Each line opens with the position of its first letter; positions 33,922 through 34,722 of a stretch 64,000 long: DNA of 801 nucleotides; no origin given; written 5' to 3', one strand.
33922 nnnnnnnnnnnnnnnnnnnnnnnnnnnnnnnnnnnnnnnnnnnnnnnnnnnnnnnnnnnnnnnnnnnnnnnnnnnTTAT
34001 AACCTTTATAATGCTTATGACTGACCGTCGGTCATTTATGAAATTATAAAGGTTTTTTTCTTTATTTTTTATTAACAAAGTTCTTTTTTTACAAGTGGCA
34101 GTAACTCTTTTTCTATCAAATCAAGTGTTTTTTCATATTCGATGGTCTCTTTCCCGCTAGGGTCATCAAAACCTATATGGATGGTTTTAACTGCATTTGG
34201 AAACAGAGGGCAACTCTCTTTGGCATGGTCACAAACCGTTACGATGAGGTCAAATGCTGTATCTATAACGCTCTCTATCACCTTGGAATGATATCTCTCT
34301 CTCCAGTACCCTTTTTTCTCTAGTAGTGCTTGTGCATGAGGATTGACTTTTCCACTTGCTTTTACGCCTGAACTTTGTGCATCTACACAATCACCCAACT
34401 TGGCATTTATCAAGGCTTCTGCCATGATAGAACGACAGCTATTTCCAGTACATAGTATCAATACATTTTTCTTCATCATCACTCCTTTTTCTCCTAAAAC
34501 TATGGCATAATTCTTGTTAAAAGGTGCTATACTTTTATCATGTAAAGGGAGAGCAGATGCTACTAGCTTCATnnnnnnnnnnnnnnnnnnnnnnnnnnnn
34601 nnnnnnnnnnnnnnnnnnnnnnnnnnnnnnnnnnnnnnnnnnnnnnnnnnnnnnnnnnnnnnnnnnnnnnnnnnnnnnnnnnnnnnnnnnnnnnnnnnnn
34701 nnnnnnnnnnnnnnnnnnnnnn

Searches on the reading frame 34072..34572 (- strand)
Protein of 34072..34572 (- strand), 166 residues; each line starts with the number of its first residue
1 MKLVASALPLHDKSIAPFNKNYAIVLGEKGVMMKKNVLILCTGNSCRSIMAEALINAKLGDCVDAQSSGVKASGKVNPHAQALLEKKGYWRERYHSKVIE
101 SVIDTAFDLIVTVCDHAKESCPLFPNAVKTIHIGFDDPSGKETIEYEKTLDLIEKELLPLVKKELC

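Call 54: search_protein_families(library=pfam, proteins=[window:34072-34572:-])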
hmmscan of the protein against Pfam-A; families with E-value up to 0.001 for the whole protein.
window:34072-34572:- (166 aa): 1 family
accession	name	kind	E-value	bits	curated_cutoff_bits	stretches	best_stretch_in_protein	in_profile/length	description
PF01451.26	LMWPc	-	3.5e-19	69.9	23.2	1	37-157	1-140/144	Low molecular weight phosphotyrosine protein phosphatase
